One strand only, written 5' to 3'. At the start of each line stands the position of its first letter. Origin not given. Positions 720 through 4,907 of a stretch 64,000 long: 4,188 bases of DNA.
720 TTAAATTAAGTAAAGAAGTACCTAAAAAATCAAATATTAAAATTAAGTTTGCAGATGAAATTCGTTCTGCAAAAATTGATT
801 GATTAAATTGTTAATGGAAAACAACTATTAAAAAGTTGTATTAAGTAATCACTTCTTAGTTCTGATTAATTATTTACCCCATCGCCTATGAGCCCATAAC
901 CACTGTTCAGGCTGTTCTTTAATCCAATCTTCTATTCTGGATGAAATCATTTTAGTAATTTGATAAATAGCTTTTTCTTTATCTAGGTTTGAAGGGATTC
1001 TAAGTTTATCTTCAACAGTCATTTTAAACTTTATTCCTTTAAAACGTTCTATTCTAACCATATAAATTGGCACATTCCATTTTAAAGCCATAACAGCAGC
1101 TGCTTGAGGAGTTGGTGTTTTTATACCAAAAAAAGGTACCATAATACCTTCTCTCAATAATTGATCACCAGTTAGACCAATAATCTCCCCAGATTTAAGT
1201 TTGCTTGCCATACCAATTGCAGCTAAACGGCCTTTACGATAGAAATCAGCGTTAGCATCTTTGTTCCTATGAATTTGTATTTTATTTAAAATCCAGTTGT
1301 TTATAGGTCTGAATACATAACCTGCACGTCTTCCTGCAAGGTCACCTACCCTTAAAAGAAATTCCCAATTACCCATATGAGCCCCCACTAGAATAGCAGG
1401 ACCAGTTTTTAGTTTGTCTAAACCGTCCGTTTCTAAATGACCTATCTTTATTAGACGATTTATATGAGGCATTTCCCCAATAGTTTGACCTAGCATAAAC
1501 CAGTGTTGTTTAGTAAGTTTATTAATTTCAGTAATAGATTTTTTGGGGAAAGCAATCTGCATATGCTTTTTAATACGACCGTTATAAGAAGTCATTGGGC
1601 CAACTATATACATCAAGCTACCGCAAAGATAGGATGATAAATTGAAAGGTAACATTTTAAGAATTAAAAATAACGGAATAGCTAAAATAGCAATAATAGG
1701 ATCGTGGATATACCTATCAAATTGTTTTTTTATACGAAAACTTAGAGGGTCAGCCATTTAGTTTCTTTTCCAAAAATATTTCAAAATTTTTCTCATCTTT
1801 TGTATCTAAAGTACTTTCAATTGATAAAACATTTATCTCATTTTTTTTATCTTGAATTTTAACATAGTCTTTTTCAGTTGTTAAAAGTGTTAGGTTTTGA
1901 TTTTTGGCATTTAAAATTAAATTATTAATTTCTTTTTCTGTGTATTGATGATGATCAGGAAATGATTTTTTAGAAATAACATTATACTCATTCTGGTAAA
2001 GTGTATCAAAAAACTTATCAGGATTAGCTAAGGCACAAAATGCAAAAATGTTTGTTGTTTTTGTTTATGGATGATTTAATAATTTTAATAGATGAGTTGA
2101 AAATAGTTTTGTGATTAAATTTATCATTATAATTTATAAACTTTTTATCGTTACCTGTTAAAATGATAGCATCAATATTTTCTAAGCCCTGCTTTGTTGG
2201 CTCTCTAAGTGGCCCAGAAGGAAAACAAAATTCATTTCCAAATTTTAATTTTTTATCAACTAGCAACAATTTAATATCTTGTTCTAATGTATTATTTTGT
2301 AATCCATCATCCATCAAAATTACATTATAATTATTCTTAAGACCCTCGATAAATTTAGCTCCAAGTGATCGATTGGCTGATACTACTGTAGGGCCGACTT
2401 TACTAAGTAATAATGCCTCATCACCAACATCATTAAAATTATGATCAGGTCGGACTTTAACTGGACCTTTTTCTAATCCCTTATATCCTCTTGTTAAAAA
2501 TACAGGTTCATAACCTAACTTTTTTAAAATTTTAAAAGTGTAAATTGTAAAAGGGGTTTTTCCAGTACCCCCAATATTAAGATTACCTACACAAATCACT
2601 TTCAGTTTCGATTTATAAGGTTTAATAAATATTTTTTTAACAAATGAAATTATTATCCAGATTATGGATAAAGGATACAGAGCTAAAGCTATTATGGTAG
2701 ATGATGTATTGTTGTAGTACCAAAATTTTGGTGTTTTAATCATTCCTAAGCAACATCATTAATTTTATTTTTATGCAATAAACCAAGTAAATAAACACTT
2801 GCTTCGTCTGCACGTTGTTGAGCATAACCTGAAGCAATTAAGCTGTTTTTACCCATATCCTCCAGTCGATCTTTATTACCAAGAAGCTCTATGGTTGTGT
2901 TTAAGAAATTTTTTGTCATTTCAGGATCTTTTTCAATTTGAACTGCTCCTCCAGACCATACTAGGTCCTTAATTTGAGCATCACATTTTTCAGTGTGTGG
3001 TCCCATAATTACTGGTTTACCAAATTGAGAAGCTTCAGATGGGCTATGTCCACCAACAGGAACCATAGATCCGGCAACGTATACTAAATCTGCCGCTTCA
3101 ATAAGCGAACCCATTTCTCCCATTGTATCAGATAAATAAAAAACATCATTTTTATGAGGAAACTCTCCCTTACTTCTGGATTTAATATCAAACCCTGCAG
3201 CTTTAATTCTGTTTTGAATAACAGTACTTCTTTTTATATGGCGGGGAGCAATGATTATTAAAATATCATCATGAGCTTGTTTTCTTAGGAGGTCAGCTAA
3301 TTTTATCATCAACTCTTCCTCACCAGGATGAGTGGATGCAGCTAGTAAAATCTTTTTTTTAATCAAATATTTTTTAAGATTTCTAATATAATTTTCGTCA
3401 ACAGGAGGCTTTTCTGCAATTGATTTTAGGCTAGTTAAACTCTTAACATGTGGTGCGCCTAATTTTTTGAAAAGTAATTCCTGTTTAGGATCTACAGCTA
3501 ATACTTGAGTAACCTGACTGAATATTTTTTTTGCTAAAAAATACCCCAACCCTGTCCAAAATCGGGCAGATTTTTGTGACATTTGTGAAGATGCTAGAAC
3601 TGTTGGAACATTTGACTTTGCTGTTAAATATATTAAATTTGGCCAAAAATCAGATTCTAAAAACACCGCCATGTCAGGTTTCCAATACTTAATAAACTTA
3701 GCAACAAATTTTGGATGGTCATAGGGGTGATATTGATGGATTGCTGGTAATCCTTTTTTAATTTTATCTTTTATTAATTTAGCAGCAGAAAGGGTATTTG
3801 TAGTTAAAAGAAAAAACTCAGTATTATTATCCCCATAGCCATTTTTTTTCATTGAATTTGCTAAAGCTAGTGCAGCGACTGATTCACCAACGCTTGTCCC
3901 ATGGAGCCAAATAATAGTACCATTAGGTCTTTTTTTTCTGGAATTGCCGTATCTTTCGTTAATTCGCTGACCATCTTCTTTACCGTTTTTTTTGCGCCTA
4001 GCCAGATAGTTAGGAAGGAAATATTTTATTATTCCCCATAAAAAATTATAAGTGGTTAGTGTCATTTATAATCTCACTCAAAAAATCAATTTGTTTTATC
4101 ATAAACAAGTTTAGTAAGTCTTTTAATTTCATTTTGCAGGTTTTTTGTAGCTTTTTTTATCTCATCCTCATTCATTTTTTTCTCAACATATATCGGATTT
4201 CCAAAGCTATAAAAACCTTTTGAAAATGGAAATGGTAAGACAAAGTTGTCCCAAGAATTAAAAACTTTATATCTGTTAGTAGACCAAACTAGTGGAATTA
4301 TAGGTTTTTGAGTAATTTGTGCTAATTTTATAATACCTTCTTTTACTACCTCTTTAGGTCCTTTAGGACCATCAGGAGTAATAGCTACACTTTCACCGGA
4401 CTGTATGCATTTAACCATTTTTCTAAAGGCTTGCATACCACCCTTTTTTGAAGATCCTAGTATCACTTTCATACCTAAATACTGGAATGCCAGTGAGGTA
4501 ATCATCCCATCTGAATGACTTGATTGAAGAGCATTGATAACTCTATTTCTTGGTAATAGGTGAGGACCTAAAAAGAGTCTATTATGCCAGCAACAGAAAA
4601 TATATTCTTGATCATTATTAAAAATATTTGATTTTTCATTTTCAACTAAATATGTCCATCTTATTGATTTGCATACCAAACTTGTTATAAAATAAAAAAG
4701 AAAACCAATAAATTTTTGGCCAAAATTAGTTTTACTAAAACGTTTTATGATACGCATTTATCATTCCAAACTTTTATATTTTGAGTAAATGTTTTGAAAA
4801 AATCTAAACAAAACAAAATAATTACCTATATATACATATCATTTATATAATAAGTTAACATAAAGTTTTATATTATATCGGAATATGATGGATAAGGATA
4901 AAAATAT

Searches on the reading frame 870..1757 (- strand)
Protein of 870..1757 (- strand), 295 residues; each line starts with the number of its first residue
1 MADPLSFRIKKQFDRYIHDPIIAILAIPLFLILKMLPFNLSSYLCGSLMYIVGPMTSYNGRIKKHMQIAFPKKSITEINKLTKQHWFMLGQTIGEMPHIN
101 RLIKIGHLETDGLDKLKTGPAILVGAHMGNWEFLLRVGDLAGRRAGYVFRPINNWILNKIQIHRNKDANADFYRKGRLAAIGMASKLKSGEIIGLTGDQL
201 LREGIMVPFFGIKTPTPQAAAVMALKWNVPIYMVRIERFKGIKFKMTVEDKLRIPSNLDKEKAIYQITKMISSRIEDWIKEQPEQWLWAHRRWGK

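Call 33: search_protein_families(library=pfam, proteins=[window:873-1757:-], max_evalue=1e-8)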
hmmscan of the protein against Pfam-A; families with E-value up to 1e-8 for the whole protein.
window:873-1757:- (295 aa): 1 family
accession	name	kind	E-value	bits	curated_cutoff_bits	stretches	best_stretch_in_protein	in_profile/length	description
PF03279.18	Lip_A_acyltrans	-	3.3e-32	112.3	22.3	1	16-293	7-293/295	Bacterial lipid A biosynthesis acyltransferase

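Call 76: find_encoding_contigs(protein=window:870-1757:-, flank=10000, max_places=1)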
Protein window:870-1757:- (295 aa): 10 contigs read that carry it; 1 place shown.
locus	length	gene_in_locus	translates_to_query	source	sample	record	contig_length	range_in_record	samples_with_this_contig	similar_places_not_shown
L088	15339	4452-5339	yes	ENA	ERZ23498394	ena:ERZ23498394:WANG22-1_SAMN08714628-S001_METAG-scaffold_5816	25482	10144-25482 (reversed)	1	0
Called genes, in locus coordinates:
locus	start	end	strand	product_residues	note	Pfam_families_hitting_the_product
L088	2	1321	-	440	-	?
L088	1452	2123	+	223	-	PF04028:DUF374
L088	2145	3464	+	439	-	PF04413:Glycos_transf_N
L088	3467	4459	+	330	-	PF02606:LpxK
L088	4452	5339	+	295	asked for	PF03279:Lip_A_acyltrans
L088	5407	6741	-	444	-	PF13742:tRNA_anti_2, PF01336:tRNA_anti-codon, PF02601:Exonuc_VII_L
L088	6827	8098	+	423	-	PF02844:GARS_N, PF01071:GARS_A, PF02655:ATP-grasp_3 (weak), PF02843:GARS_C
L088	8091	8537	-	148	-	PF00383:dCMP_cyt_deam_1, PF14437:MafB19-deam, PF14439:Bd3614-deam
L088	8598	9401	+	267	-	PF01479:S4, PF00849:PseudoU_synth_2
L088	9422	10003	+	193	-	PF03602:Cons_hypoth95, PF05175:MTS, PF02005:TRM (weak), PF02086:MethyltransfD12 (faint), PF10294:Methyltransf_16 (weak), PF02475:TRM5-TYW2_MTfase (weak), PF06325:PrmA (weak), PF13847:Methyltransf_31 (weak)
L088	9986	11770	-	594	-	PF02518:HATPase_c (weak), PF13589:HATPase_c_3, PF01119:DNA_mis_repair, PF08676:MutL_C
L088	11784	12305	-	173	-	PF11233:DUF3035 (weak)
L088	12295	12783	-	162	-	PF01252:Peptidase_A8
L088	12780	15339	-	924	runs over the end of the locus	PF00133:tRNA-synt_1, PF01406:tRNA-synt_1e (faint), PF01921:tRNA-synt_1f (faint), PF09334:tRNA-synt_1g, PF13603:tRNA-synt_1_2 (weak), PF08264:Anticodon_1, PF06827:zf-FPG_IleRS (faint)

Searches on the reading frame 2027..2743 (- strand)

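Call 33: search_protein_families(library=pfam, proteins=[window:2027-2743:-], max_evalue=1e-8)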
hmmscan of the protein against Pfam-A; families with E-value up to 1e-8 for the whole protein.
window:2027-2743:- (239 aa): 1 family
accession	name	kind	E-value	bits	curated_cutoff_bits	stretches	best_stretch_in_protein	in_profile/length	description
PF02606.20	LpxK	-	5.5e-55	187.2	27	1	19-220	2-210/328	Tetraacyldisaccharide-1-P 4'-kinase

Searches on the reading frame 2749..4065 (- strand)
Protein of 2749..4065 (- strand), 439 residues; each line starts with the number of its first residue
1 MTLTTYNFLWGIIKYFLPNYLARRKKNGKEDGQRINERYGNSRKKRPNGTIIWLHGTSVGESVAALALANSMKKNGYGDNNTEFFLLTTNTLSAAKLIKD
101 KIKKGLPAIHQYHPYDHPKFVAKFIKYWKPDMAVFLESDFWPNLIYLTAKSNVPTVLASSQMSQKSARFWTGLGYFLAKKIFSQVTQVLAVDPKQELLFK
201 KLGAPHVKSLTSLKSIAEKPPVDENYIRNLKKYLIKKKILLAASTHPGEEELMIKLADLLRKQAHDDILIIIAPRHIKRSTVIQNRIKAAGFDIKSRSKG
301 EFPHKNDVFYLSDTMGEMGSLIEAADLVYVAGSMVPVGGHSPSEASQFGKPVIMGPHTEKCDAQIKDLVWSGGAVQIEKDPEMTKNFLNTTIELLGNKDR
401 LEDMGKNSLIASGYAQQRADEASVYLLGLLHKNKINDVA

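Call 33: search_protein_families(library=pfam, proteins=[window:2749-4065:-], max_evalue=1e-8)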
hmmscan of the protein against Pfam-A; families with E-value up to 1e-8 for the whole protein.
window:2749-4065:- (439 aa): 1 family
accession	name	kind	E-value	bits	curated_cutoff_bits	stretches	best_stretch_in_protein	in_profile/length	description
PF04413.22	Glycos_transf_N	-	2.7e-41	141.5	23.9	1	33-214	1-176/179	3-Deoxy-D-manno-octulosonic-acid transferase (kdotransferase)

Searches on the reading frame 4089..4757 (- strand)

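Call 33: search_protein_families(library=pfam, proteins=[window:4089-4757:-], max_evalue=1e-8)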
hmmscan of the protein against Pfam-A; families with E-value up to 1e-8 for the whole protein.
window:4089-4757:- (223 aa): 1 family
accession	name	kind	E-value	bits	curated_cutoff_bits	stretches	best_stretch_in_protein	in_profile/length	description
PF04028.18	DUF374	-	6.9e-23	80.5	26.8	1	69-134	3-68/69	Domain of unknown function (DUF374)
